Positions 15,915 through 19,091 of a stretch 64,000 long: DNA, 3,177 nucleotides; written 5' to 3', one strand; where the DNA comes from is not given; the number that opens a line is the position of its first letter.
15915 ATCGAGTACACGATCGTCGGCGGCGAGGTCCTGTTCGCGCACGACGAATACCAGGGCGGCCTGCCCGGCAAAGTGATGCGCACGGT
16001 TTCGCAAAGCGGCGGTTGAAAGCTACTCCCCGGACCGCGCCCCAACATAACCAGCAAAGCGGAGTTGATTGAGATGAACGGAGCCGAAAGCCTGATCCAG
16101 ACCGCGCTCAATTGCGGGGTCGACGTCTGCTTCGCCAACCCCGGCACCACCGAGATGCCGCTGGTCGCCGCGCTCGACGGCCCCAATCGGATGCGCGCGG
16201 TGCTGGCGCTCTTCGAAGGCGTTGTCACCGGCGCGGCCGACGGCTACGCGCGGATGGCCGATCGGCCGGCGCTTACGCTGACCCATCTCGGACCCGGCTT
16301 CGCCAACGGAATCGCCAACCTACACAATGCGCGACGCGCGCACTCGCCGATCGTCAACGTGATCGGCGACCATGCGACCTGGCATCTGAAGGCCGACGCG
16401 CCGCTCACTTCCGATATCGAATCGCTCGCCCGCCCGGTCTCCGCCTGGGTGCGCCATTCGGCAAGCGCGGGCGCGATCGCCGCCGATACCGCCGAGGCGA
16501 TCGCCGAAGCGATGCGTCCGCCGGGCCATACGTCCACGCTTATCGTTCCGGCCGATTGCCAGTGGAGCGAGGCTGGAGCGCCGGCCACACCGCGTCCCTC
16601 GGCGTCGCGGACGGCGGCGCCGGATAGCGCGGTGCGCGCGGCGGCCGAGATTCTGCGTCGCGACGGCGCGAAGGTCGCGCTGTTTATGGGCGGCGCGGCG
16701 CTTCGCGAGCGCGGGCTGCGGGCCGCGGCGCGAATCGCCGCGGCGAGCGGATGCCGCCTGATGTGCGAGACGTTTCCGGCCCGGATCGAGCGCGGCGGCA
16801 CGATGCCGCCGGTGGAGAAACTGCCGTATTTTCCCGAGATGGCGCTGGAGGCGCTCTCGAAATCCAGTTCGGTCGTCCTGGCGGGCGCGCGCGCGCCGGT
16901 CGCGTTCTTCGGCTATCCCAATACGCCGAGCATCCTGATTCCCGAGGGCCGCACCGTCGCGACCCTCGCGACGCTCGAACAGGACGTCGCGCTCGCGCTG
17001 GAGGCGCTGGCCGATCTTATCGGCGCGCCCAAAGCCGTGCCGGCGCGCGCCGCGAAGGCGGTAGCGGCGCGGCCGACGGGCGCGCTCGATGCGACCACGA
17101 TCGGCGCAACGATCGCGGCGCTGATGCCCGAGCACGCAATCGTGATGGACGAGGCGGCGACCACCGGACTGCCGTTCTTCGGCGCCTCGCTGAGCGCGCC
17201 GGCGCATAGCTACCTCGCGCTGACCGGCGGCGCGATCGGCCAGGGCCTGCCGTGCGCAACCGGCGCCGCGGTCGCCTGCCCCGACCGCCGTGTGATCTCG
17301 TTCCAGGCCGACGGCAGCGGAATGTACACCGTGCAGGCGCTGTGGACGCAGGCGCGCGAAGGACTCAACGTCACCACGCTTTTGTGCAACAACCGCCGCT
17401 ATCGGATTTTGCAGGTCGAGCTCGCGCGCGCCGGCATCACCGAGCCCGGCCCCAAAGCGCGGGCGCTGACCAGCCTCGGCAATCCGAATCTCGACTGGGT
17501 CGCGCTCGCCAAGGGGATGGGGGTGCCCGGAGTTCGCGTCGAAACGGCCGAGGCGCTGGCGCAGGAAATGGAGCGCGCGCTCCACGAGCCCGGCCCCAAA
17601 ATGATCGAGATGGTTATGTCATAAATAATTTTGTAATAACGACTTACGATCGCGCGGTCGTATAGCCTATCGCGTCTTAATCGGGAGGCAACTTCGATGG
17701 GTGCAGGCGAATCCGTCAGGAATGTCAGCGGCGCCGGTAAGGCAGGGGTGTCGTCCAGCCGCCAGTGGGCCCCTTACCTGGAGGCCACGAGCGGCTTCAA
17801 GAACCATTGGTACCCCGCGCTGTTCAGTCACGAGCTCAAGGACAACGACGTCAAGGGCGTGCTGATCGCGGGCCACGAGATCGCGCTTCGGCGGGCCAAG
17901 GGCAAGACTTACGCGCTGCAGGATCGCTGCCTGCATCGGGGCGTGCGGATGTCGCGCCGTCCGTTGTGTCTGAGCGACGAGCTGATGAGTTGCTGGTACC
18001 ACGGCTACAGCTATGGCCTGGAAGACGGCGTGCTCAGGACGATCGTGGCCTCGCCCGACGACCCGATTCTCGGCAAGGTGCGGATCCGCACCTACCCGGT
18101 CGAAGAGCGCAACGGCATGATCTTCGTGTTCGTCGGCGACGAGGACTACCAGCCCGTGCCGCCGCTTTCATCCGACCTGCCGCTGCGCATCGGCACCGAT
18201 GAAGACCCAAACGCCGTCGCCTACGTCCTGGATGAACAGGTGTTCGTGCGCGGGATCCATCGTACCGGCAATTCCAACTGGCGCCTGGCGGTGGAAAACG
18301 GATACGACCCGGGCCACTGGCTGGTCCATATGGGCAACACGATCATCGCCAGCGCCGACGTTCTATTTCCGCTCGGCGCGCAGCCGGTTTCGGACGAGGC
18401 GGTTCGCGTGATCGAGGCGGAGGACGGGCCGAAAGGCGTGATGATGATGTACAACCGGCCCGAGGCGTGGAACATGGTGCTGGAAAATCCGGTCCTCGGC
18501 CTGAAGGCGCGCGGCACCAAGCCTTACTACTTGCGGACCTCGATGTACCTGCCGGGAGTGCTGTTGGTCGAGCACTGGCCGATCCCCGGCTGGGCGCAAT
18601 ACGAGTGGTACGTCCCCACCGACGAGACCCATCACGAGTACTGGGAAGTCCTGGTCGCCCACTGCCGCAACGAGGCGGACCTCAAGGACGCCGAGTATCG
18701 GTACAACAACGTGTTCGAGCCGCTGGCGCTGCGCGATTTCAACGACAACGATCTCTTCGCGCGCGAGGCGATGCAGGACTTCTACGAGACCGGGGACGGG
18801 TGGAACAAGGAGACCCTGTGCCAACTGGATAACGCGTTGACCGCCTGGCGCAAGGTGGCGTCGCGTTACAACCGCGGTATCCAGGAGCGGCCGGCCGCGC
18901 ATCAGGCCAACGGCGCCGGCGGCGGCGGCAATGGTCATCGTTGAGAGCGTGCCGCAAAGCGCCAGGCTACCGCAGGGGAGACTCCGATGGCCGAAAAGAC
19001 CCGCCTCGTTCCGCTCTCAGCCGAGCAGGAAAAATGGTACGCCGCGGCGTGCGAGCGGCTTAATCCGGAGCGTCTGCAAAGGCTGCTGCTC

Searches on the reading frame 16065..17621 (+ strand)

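Call 63: search_protein_families(library=pfam, proteins=[window:16065-17621:+], max_evalue=0.00001)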
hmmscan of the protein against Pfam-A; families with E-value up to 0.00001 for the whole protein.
window:16065-17621:+ (519 aa): 2 families
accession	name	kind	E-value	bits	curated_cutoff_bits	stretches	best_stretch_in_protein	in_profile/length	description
PF02775.26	TPP_enzyme_C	-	1.5e-26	93.4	21.9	1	379-515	18-150/151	Thiamine pyrophosphate enzyme, C-terminal TPP binding domain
PF02776.23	TPP_enzyme_N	-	6.4e-26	90.9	26.8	1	4-109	1-106/119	Thiamine pyrophosphate enzyme, N-terminal TPP binding domain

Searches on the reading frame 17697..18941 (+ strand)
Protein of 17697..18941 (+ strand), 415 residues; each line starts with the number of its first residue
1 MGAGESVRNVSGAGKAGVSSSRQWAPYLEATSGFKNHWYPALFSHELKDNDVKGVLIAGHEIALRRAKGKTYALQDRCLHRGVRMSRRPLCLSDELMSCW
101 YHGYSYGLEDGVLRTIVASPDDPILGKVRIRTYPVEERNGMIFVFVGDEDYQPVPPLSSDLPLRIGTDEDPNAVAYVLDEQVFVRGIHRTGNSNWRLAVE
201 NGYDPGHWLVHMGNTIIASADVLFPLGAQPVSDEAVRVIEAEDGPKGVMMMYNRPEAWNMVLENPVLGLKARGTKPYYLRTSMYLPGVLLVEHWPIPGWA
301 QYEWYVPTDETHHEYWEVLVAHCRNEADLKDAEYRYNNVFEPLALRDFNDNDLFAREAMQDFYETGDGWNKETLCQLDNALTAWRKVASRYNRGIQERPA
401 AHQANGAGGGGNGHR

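Call 63: search_protein_families(library=pfam, proteins=[window:17697-18941:+], max_evalue=0.00001)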
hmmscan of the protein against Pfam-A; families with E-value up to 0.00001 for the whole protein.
window:17697-18941:+ (415 aa): 2 families
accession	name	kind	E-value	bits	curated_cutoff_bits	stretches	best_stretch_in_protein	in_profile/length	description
PF11723.14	Aromatic_hydrox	-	1.2e-67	228.4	24.4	1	145-396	1-241/241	Homotrimeric ring hydroxylase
PF00355.32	Rieske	-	5.9e-15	55.4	20.3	1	37-119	1-81/88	Rieske [2Fe-2S] domain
